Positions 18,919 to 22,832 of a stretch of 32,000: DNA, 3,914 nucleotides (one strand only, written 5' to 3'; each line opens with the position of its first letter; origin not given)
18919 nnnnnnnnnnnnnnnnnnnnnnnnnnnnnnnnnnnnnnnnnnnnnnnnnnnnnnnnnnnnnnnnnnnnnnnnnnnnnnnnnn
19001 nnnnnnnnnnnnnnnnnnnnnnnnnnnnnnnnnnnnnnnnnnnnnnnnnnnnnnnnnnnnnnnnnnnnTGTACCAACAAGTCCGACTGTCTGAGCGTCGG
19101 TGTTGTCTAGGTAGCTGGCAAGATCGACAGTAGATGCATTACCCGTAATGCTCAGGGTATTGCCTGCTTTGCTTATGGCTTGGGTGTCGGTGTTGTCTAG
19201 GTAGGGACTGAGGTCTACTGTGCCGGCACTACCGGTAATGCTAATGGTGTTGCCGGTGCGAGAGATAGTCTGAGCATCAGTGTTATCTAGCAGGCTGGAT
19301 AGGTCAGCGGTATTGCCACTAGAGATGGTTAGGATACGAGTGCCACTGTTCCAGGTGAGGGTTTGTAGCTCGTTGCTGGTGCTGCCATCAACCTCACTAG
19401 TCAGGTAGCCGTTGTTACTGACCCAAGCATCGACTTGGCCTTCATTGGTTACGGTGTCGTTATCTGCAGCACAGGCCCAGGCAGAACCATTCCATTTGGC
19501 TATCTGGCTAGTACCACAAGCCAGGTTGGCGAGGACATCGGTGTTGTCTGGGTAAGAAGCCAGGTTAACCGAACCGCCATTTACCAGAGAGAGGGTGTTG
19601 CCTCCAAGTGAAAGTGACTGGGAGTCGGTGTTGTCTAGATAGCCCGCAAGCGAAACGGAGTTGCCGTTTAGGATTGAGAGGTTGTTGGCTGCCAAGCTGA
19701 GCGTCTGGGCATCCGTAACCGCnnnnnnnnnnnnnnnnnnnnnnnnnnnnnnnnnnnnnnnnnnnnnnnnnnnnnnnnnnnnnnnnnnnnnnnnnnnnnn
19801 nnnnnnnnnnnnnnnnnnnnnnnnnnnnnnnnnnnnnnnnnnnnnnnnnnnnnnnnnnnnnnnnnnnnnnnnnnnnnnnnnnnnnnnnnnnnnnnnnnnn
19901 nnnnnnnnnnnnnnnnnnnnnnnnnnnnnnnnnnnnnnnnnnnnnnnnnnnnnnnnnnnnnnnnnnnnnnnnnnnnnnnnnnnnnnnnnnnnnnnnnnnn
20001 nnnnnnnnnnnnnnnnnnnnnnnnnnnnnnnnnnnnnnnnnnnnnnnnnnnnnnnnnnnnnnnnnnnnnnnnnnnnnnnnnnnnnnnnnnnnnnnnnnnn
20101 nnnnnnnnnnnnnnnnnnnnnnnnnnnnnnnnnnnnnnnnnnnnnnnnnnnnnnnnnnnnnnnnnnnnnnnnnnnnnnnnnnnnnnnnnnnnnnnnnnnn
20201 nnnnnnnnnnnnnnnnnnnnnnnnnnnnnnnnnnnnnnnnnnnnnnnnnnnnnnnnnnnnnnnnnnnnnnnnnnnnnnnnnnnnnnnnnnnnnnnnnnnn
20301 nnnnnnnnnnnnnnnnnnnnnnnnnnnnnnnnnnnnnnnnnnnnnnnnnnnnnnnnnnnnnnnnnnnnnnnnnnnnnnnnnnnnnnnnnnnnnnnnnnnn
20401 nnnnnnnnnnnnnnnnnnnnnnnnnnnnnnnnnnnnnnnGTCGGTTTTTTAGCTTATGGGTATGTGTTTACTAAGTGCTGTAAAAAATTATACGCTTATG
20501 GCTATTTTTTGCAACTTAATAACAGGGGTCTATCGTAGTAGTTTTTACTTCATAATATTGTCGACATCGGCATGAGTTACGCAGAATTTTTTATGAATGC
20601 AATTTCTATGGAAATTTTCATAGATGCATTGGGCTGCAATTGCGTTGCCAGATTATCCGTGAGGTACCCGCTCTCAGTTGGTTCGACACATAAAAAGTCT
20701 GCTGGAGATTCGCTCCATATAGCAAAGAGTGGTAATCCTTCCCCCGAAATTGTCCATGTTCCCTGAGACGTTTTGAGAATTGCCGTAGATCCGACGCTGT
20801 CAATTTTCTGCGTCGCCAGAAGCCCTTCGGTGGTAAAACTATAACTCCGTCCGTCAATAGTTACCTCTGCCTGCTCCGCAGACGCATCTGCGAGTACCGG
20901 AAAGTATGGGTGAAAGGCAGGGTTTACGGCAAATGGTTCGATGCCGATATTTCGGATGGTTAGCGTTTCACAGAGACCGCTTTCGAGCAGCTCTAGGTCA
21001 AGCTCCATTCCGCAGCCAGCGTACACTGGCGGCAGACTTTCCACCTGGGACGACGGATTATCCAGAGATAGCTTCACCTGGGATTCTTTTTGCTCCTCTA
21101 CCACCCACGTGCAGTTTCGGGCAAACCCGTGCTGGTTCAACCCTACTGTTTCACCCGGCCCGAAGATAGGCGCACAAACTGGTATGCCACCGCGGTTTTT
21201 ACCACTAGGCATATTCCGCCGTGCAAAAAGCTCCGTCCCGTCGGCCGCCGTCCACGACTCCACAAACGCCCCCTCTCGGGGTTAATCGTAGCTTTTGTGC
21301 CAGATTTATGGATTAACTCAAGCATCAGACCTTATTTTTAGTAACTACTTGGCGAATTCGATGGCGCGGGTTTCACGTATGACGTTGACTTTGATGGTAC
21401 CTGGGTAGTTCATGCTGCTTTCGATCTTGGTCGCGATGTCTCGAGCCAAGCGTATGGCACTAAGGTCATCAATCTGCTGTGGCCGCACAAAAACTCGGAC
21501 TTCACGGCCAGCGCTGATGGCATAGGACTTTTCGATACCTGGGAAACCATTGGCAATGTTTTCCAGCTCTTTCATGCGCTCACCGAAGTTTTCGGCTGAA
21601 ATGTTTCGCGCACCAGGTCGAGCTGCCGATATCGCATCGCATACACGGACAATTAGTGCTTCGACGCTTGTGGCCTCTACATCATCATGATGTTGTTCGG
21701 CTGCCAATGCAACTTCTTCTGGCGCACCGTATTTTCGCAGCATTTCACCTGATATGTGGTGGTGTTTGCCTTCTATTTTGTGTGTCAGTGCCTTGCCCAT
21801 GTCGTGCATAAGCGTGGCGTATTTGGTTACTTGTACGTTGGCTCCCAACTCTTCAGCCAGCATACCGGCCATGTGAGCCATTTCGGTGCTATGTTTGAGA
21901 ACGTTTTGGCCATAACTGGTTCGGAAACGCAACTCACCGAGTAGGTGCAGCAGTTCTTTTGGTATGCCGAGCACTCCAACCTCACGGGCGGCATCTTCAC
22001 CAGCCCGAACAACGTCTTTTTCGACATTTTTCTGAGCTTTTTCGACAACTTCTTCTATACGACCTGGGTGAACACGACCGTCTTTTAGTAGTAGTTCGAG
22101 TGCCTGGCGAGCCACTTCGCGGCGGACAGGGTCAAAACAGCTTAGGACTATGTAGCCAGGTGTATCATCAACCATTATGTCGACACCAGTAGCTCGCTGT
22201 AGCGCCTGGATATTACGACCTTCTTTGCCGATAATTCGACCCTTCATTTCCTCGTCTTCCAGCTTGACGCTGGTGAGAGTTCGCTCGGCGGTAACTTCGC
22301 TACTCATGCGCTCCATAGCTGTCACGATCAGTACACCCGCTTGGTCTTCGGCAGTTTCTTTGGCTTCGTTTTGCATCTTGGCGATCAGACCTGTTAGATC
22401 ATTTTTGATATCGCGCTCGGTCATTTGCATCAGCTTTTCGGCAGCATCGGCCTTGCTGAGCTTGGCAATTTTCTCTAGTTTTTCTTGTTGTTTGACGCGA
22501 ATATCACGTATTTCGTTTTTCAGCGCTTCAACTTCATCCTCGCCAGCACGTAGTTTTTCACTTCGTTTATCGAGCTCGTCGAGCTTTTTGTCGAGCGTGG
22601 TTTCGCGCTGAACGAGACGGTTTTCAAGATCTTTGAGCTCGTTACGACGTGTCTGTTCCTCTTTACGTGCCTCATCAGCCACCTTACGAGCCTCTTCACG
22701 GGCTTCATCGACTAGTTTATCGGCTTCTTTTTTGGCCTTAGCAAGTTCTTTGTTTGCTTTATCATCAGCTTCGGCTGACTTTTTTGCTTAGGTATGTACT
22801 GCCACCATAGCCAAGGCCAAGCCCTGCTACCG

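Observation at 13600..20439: Giant N-terminally anchored repeat protein with an unrecognised Cys-pair module and a C-terminal LamG-like domain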

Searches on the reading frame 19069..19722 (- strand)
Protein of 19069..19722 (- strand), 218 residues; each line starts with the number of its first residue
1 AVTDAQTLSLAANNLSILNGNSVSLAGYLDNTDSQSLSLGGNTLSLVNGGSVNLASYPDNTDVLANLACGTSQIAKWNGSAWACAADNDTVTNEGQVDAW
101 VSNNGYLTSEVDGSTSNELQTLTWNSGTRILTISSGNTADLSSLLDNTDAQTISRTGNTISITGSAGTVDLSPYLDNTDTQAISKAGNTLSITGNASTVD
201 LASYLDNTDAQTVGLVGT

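Call 58: predict_structure(alignment_id=A4)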
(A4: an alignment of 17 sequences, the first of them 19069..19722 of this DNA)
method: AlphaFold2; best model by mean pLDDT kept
length: 218 residues; sequences in the alignment: 17
mean_pLDDT: 59.9   pTM: 0.23
mean pLDDT of the five models: 59.9, 57.1, 55.5, 54.3, 52.9
residues with pLDDT >= 90: 0; 70-90: 41; 50-70: 136; < 50: 41
segments of 3 or more residues with pLDDT < 50: 1-3, 105-128, 134-137
pLDDT, mean of each block of 10 residues (from residue 1): 50 58 57 62 72 66 68 79 74 55 46 44 47 52 52 59 60 57 65 64 66 64
secondary structure, 60 per line:
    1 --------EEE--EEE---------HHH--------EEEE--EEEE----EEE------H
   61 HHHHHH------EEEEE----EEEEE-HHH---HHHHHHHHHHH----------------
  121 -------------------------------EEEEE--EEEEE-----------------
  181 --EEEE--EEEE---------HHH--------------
elements in order: E9-11 E14-16 E37-40 E43-46 E51-53 H60-66 E73-77 E82-86 H94-104 E152-156 E159-163 E183-186 E189-192

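Call 62: search_dna_similar(query=window:19069-19722:-, collection=phages, mode=protein, max_evalue=0.001, max_rows=20)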
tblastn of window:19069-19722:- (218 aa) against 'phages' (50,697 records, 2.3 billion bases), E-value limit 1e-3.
No match.

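Call 79: search_solved_structures(query=A4, max_evalue=1, show_alignments=2)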
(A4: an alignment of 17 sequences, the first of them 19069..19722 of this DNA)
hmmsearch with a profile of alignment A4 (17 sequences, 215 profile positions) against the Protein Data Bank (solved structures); distinct sequences matched with E-value up to 1: 1.
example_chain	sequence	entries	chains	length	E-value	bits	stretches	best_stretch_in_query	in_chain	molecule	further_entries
9qt0_A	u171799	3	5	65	0.18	14.4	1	86-113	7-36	DUF1931 domain-containing protein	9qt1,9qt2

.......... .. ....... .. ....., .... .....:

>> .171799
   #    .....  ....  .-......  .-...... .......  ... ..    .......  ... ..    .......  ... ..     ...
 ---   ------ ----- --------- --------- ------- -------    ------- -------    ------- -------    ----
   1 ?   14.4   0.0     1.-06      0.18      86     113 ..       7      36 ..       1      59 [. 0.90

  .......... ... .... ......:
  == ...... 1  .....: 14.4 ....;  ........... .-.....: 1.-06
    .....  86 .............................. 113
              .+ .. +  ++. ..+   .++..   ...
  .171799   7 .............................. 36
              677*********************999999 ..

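Call 82: fold_search(model_id=the predicted structure, library=pdb)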
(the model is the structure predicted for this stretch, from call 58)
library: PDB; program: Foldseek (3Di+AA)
matches with E <= 10: 26; with E <= 0.001: 0
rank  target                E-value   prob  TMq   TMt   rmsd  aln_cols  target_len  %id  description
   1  5vzv_B                3.2e+00  0.03  0.08  0.15  14.4        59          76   19  TRIM23 RING domain (released 2017-08-09)
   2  9lqt_A                4.2e+00  0.09  0.10  0.08   6.8        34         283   18  Cryo-EM structure of the Apo-state APLNR homodimer (released 2026-02-04)
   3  6nr8_1                4.5e+00  0.05  0.08  0.15   6.8        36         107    6  hTRiC-hPFD Class6 (released 2019-06-19)
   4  6j8v_D                4.7e+00  0.18  0.09  0.07   3.8        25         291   20  Structure of MOEN5-SSO7D fusion protein in complex with ligand 2 (released 2019-04-17)
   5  9muq                  5.1e+00  0.05  0.08  0.15  11.9        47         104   13  Crystal structure of unbound N-SH2 domain of SHP2 (1AYD conditions) (released 2026-01-07)
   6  8xqi_B                5.8e+00  0.03  0.09  0.07  11.4        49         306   14  Cryo-EM structure of human dimeric Apelin receptor. (released 2025-01-22)
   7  8s4d                  7.0e+00  0.03  0.09  0.06   5.0        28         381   21  Crystal structure of a peptidergic GPCR in complex with a small synthetic G protein-biased agonist (released 2024-12-04)
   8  5vxm_A                7.5e+00  0.05  0.10  0.09  10.9        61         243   13  2.05 A resolution structure of IpaD from Shigella flexneri in complex with single-domain antibody 20ipaD (released 2017-08-30)
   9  2zdi_A                7.5e+00  0.04  0.11  0.21   8.8        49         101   12  Crystal structure of Prefoldin from Pyrococcus horikoshii OT3 (released 2008-02-05)
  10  8xzf_R                7.5e+00  0.03  0.09  0.07   6.4        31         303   19  Cryo-EM structure of the WN561-bound human APLNR-Gi complex (released 2024-03-20)
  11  9lr2_R                8.0e+00  0.05  0.09  0.07   5.1        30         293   20  Cryo-EM structure of the JN241-9-bound APLNR dimer-Gi complex (released 2026-02-04)
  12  6nr8_4                8.0e+00  0.03  0.10  0.18   7.3        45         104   18  hTRiC-hPFD Class6 (released 2019-06-19)
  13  7w0l_R                8.0e+00  0.03  0.09  0.07   5.1        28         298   21  Cryo-EM structure of a dimeric GPCR-Gi complex with small molecule (released 2022-07-27)
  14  6knm_B                8.0e+00  0.02  0.09  0.06   5.0        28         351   21  Apelin receptor in complex with single domain antibody (released 2020-01-29)
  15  8z74_D                8.5e+00  0.04  0.09  0.07   5.0        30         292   20  Cryo-EM structure of APJR complex with agonistic antibody (released 2025-01-22)
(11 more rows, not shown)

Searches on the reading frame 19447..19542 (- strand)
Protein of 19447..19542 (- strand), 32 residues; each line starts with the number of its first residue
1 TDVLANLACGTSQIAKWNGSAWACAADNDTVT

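Call 76: search_protein_representatives(alignment_id=A5)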
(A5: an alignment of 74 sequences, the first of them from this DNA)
Query: 74 sequences, 32 profile positions. Proteins with E-value up to 0.001 (for the whole library): 6402; up to 1e-10: 1614; up to 1e-30: 237. The best 150 are listed.
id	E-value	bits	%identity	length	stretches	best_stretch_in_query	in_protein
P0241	2.6e-295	967.3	-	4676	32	5-32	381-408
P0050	1.2e-249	821.2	-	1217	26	1-31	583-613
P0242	7.6e-221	729.0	-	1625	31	1-32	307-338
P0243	3.3e-210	695.0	-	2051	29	7-29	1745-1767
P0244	1.3e-198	657.9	-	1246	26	2-29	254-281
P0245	7.2e-159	530.8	-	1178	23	2-32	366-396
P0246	4.8e-138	464.2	-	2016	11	1-31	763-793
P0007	3.0e-124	420.1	-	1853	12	2-31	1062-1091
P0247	8.3e-123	415.4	-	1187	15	8-30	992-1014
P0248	5.0e-119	403.3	-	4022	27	4-32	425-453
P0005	1.4e-113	385.9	-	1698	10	1-31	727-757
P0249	6.1e-106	361.5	-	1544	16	4-32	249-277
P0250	8.4e-105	357.8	-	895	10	1-32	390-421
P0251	4.4e-102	349.1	-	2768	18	1-29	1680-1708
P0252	2.0e-101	347.0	-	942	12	1-32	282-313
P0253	2.7e-101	346.6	-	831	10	2-32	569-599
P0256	9.6e-82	284.1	-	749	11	2-31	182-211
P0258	8.4e-81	281.1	-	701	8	1-31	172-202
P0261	6.9e-73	255.7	-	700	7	1-32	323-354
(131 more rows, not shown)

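Call 77: search_protein_families(library=pfam, proteins=[P0242, P0244, P0245, P0250, P0252, P0253, P0256, P0258, P0261], max_evalue=0.001)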
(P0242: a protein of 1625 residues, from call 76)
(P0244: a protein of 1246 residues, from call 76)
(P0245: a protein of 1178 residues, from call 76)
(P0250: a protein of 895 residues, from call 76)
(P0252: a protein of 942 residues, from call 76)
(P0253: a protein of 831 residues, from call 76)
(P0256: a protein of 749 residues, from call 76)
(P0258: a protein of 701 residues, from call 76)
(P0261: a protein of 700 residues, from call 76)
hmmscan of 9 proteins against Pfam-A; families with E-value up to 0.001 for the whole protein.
P0242 (1625 aa): 0 families

P0244 (1246 aa): 2 families
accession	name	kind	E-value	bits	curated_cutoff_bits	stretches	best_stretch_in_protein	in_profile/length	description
PF24748.1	Galaxin_repeat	-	6.2e-07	29.8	28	0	509-623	12-129/131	Galaxin-like repeats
PF23657.1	DUF7151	-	1.4e-05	25.4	27.2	1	38-80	4-46/46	Domain of unknown function (DUF7151)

P0245 (1178 aa): 2 families
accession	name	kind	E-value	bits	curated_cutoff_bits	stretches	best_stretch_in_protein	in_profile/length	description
PF12373.13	Msg2_C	-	1.8e-05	24.5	25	0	829-842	11-24/30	Major surface glycoprotein 2 C terminal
PF13284.11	DUF4072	-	0.00022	22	24.6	0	1013-1034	13-33/46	Domain of unknown function (DUF4072)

P0250 (895 aa): 2 families
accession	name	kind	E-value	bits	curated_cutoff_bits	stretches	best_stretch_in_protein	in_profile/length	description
PF23657.1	DUF7151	-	1.7e-17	63.5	27.2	2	41-84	2-46/46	Domain of unknown function (DUF7151)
PF24748.1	Galaxin_repeat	-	4e-05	24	28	0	264-387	3-122/131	Galaxin-like repeats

P0252 (942 aa): 1 family
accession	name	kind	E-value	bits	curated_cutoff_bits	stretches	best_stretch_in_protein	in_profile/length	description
PF12373.13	Msg2_C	-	3.8e-07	29.9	25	0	127-138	11-22/30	Major surface glycoprotein 2 C terminal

P0253 (831 aa): 1 family
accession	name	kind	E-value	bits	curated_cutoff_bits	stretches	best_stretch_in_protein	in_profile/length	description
PF13284.11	DUF4072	-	2.5e-05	25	24.6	0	596-618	12-33/46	Domain of unknown function (DUF4072)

P0256 (749 aa): 3 families
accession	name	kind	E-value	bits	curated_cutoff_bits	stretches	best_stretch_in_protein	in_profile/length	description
PF23657.1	DUF7151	-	5.6e-15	55.5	27.2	1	41-85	2-46/46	Domain of unknown function (DUF7151)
PF13884.11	Peptidase_S74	-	9.6e-08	32.6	22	1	633-683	1-53/58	Chaperone of endosialidase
PF02839.19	CBM_5_12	-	0.00014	22.2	26.2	0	310-323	10-23/44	Carbohydrate-binding module family 5/12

P0258 (701 aa): 0 families

P0261 (700 aa): 0 families

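Call 80: search_solved_structures(query=A5, max_evalue=10, show_alignments=3)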
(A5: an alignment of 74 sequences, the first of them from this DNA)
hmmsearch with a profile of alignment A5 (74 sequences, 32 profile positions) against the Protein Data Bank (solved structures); distinct sequences matched with E-value up to 10: 0.

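Call 83: list_cluster_members(proteins=[P0241, P0242, P0243, P0244, P0245, P0246, P0247, P0250, P0252, P0256])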
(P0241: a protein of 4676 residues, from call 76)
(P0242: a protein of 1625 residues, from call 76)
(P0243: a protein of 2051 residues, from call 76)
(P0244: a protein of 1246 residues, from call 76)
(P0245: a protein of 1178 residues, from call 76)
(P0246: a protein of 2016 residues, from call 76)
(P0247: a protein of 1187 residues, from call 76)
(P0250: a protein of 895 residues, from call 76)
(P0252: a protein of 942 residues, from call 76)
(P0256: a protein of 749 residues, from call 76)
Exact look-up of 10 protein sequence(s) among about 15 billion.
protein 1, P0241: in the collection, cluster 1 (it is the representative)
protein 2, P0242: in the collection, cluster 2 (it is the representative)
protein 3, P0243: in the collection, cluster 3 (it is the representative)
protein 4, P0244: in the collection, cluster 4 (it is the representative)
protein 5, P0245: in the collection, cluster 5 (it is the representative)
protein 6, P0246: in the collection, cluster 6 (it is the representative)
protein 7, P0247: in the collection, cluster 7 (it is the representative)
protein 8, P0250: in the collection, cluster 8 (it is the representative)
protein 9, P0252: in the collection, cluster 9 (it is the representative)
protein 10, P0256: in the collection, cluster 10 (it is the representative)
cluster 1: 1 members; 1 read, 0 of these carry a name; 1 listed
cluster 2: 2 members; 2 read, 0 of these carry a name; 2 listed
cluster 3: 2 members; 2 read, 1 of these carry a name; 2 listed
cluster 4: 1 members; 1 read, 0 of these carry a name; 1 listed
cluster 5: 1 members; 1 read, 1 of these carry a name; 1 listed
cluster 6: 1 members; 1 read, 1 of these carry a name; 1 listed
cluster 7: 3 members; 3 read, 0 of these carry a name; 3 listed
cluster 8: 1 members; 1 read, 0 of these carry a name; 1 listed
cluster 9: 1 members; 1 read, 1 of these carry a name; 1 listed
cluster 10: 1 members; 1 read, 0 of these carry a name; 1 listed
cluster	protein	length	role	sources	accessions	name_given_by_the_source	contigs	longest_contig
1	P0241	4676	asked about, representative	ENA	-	-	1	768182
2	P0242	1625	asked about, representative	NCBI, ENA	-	-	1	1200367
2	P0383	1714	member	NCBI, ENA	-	-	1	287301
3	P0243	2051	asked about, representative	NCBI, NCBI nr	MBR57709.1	MAG: hypothetical protein CMH54_06575, partial [Myxococcales bacterium] | hypothetical protein [Myxococcales bacterium]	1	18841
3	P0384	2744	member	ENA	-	-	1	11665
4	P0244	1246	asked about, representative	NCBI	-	-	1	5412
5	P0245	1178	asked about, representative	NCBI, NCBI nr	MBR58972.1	MAG: hypothetical protein CMH54_13260, partial [Myxococcales bacterium] | hypothetical protein [Myxococcales bacterium]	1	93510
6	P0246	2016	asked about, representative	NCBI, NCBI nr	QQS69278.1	hypothetical protein IPP75_05165 [Candidatus Saccharibacteria bacterium] | MAG: hypothetical protein IPP75_05165 [Candidatus Saccharibacteria bacterium]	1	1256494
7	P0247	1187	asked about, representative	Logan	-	-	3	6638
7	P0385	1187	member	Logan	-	-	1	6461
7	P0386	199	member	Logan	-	-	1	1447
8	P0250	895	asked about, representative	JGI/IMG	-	-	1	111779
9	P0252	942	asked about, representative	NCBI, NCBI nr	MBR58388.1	MAG: hypothetical protein CMH54_10250, partial [Myxococcales bacterium] | hypothetical protein [Myxococcales bacterium]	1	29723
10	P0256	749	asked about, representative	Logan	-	-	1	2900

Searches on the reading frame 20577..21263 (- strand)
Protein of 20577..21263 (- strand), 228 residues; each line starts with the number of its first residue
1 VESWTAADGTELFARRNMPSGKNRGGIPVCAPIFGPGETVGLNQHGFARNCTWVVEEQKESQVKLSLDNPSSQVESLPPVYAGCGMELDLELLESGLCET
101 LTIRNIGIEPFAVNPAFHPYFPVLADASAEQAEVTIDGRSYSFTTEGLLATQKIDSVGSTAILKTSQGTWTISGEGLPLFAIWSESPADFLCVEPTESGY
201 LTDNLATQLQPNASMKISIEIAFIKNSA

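Call 13: search_protein_families(library=pfam, proteins=[window:20577-21263:-], max_evalue=0.01)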
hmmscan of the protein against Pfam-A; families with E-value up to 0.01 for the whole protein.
window:20577-21263:- (228 aa): 1 family
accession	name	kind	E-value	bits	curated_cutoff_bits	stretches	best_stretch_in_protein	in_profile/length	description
PF01263.26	Aldose_epim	-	2.3e-16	60.5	27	1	23-171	60-208/299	Aldose 1-epimerase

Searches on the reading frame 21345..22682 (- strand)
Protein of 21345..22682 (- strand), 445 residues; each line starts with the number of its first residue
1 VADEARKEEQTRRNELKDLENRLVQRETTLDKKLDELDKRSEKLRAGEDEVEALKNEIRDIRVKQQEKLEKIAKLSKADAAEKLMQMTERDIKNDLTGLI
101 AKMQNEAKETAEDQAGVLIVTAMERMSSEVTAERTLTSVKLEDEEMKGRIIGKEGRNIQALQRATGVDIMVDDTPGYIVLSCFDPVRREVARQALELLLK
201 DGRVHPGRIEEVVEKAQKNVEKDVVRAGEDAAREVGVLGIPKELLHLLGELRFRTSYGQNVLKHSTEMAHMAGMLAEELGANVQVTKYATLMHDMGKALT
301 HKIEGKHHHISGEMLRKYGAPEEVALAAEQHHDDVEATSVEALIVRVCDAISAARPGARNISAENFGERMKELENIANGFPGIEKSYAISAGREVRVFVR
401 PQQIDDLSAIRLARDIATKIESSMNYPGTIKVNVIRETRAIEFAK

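Call 13: search_protein_families(library=pfam, proteins=[window:21345-22682:-], max_evalue=0.01)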
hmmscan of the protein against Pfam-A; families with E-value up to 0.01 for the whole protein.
window:21345-22682:- (445 aa): 5 families
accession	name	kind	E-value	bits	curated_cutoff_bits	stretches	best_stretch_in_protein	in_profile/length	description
PF12072.13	RNase_Y_N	-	3.7e-23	82.4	32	1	3-129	67-200/201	RNase Y N-terminal region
PF01966.28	HD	-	7e-16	59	22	1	261-353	1-115/116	HD domain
PF00013.35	KH_1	-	1.9e-07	31.1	21.5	1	144-194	8-63/66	KH domain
PF13083.13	KH_KhpA-B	-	1.2e-05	25.6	32.1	1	119-162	11-55/73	KhpA/KhpB, KH domain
PF07650.23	KH_2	-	0.001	19.3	22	1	142-169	31-58/78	KH domain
